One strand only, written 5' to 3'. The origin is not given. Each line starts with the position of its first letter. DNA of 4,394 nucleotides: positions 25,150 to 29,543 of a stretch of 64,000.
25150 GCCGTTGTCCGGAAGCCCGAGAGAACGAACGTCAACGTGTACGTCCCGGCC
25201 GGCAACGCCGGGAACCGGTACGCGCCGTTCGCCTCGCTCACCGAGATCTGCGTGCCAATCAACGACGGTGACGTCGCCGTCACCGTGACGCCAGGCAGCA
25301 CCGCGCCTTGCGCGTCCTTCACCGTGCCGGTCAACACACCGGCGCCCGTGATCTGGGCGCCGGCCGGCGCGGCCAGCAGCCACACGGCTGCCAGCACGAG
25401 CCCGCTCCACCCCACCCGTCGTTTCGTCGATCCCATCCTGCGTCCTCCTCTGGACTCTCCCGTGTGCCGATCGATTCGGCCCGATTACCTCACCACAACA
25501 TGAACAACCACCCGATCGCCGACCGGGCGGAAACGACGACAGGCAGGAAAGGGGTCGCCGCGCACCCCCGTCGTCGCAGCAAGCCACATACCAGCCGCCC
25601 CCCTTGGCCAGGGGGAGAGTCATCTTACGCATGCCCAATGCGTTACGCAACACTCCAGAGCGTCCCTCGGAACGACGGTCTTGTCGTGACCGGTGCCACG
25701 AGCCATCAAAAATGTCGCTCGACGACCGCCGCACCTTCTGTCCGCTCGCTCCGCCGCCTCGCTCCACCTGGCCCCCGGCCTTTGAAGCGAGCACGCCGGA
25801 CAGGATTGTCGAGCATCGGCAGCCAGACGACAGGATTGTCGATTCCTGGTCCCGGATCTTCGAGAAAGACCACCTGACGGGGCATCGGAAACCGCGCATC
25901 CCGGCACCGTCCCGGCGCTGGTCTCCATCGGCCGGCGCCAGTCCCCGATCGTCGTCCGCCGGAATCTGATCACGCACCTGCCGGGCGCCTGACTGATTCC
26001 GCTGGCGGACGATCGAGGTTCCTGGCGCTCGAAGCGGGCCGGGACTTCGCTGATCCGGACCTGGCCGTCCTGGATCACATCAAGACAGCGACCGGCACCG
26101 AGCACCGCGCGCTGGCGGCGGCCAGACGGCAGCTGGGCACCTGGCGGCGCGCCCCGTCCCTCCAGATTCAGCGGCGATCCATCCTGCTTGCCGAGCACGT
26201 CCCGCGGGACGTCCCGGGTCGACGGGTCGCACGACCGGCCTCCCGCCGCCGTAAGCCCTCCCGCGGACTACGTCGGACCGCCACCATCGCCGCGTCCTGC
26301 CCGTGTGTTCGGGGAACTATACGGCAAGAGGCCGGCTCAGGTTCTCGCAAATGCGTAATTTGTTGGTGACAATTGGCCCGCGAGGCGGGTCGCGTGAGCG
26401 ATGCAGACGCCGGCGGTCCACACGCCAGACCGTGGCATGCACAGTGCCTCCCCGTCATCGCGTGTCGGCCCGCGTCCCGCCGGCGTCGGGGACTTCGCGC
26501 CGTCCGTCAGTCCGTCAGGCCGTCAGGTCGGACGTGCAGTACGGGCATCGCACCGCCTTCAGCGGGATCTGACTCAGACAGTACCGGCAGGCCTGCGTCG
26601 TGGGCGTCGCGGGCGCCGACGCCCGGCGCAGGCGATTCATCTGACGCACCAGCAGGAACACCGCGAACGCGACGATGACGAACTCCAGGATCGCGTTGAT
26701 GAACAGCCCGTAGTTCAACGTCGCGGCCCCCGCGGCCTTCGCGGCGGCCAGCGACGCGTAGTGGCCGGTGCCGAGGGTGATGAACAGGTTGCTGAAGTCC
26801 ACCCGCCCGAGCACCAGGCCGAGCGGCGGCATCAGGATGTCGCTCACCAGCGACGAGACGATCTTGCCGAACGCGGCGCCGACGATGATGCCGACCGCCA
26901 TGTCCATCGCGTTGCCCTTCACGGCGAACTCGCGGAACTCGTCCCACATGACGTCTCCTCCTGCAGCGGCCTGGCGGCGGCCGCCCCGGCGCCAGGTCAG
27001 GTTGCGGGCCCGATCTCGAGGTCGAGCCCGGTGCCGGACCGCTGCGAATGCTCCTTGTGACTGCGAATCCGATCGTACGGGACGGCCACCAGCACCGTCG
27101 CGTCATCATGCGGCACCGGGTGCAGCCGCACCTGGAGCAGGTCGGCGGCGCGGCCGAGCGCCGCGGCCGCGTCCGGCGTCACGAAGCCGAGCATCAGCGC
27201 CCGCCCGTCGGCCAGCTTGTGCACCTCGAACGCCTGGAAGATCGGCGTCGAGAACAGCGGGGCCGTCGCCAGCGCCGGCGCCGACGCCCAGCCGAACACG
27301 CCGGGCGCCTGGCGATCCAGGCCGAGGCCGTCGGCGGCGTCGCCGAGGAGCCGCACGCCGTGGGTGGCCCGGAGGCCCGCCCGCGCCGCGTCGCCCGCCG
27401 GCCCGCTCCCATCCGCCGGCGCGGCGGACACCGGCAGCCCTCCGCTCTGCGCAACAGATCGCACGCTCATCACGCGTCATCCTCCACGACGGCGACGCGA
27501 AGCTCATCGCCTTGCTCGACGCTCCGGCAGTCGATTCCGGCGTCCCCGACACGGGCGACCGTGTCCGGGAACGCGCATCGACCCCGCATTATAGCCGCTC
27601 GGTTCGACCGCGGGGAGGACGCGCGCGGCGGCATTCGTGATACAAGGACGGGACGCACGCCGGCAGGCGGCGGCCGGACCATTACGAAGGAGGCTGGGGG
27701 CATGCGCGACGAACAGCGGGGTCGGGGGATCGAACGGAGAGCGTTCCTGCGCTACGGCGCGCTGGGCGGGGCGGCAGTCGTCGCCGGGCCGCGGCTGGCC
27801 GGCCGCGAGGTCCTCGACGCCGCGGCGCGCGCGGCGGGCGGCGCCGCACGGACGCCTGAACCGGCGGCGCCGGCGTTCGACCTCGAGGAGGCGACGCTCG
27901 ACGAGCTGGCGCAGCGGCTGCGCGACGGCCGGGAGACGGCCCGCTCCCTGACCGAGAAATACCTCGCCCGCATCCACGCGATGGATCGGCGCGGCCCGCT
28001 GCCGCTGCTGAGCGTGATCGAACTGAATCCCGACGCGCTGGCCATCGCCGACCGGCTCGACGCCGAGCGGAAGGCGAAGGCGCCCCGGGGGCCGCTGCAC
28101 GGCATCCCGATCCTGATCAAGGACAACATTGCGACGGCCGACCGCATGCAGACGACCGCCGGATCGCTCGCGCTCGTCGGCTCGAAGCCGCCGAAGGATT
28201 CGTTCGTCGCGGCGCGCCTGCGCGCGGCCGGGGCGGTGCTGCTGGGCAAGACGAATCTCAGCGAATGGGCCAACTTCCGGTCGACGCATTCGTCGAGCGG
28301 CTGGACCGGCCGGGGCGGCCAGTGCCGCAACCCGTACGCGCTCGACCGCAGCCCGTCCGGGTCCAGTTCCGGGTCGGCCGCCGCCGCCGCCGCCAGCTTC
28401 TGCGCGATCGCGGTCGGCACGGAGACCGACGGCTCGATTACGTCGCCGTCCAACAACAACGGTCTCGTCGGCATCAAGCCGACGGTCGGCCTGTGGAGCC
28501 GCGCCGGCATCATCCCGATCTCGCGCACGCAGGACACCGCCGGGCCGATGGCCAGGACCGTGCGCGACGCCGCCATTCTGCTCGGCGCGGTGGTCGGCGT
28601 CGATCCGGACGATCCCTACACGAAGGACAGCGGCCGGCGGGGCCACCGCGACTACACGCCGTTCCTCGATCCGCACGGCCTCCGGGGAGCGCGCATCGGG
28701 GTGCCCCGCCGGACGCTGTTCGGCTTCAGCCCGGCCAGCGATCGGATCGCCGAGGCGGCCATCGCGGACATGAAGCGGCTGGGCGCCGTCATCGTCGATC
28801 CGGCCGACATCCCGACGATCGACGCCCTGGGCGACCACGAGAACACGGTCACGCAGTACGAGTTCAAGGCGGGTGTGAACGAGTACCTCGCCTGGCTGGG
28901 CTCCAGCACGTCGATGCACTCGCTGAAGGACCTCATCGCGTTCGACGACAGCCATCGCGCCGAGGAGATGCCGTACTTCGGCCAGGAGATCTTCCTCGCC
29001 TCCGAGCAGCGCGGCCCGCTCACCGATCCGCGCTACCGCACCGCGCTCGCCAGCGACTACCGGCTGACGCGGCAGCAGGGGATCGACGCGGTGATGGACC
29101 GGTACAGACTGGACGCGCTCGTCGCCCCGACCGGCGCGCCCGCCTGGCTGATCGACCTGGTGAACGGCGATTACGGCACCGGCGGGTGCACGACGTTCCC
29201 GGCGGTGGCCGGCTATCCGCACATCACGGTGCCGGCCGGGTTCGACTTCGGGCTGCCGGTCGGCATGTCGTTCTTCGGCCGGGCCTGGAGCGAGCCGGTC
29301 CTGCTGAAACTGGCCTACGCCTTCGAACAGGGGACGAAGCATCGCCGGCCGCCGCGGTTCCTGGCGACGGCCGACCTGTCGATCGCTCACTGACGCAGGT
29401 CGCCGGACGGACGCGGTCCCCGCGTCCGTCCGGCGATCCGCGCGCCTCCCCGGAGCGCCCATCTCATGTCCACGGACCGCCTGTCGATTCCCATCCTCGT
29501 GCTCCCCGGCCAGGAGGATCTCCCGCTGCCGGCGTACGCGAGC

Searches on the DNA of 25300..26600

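Call 7: search_rna_families(source=window, start=25300, end=26600, threshold=evalue, max_evalue=10, show_alignments=3)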
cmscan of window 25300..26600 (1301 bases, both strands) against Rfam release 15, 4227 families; matches with E-value up to 10: 3.
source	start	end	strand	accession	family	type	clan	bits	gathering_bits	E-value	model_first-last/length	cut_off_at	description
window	25317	25391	+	RF01782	ASpks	Gene; antisense;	-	17.7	52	2.2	1-75/75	no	ASpks TB sRNA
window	26059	26121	+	RF02222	sX2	Gene; sRNA;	-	13.8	40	5.8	1-110/110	no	Xanthomonas sRNA sX2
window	26204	26246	-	RF02691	BTH_s19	Gene; sRNA;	-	10.6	153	7.2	103-186/224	no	Burkholderia sRNA 19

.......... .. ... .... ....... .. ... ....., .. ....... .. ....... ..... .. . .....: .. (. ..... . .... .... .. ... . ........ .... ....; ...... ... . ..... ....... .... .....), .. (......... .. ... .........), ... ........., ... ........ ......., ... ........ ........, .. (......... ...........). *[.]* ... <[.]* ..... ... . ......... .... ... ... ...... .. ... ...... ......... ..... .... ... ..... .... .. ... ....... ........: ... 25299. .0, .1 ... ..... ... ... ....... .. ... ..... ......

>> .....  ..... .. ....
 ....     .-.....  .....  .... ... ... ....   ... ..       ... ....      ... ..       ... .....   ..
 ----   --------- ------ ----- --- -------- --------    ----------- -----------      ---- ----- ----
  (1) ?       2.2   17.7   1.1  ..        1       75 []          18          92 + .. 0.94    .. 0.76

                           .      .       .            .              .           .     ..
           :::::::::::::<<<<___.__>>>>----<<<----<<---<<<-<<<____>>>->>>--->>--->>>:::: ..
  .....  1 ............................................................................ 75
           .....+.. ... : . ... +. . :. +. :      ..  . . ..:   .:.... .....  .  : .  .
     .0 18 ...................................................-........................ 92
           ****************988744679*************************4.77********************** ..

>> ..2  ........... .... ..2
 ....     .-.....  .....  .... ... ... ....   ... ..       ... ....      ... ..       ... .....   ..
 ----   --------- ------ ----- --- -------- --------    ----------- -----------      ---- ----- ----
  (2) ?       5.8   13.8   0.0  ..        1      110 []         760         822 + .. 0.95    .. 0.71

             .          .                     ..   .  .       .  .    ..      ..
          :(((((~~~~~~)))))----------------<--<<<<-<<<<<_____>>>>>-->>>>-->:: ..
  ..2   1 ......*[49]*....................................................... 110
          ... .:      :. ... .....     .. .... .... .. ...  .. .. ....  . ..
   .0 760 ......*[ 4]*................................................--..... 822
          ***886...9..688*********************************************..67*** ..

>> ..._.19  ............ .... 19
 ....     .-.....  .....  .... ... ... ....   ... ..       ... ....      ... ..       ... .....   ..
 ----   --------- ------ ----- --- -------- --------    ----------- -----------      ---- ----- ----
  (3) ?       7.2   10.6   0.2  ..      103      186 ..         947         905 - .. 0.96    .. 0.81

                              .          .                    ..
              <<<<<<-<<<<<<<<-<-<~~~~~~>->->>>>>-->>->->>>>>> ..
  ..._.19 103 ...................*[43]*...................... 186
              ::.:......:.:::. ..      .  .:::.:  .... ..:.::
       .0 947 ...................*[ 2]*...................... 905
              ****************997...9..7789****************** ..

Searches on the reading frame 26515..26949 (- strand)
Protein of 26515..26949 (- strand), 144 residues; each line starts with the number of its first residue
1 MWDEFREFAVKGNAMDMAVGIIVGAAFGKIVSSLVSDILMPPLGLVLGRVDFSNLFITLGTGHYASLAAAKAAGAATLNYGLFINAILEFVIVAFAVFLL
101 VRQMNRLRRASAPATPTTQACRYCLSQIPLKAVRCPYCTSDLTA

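Call 62: search_protein_families(library=pfam, proteins=[window:26515-26949:-], max_evalue=1)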
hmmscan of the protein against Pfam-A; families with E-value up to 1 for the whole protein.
window:26515-26949:- (144 aa): 7 families
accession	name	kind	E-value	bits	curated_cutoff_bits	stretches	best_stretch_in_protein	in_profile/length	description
PF01741.23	MscL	-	2.1e-41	141.5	27.4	1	1-128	1-118/123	Large-conductance mechanosensitive channel, MscL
PF05425.18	CopD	-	0.0099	16.7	32.1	1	57-115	17-77/105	Copper resistance protein D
PF06783.16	UPF0239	-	0.088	13.5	25.4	1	78-103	21-46/88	Uncharacterised protein family (UPF0239)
PF12773.13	DZR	-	0.1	13.2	27.3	1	115-140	9-32/45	Double zinc ribbon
PF25587.1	Rv2743c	-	0.16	12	27.7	1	56-118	34-94/237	Rv2743c family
PF10571.15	UPF0547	-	0.19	12.3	29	1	121-138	3-20/26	Uncharacterised protein family UPF0547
PF10276.14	zf-CHCC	-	0.89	10.1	27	0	132-138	27-33/37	Zinc-finger domain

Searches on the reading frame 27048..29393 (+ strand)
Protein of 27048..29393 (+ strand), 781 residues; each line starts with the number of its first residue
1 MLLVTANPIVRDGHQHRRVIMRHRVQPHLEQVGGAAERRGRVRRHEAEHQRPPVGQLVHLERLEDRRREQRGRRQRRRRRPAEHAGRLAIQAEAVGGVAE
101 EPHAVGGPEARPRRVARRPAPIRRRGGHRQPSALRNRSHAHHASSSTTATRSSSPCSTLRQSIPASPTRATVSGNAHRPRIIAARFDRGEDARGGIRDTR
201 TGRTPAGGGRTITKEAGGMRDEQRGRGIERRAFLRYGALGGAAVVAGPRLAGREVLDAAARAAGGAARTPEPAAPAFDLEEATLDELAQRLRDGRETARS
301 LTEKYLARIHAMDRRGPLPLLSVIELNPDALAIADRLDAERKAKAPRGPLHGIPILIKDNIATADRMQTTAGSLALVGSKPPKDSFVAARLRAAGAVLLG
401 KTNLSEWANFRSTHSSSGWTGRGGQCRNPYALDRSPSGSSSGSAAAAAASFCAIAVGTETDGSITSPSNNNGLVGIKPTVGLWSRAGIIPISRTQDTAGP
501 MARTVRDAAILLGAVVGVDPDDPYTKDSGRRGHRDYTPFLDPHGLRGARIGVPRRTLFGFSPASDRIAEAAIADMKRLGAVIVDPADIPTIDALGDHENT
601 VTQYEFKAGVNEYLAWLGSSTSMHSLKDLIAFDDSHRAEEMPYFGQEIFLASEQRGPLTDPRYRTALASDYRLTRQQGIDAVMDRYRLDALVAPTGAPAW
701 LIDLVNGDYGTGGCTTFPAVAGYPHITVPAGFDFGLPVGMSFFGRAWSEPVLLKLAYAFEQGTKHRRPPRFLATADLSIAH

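Call 8: search_protein_families(library=pfam, proteins=[window:27048-29393:+], max_evalue=0.01)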
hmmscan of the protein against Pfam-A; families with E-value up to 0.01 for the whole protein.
window:27048-29393:+ (781 aa): 1 family
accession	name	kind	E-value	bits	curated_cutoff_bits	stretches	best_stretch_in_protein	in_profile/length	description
PF01425.27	Amidase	-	1.2e-89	301.9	27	1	301-753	2-445/445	Amidase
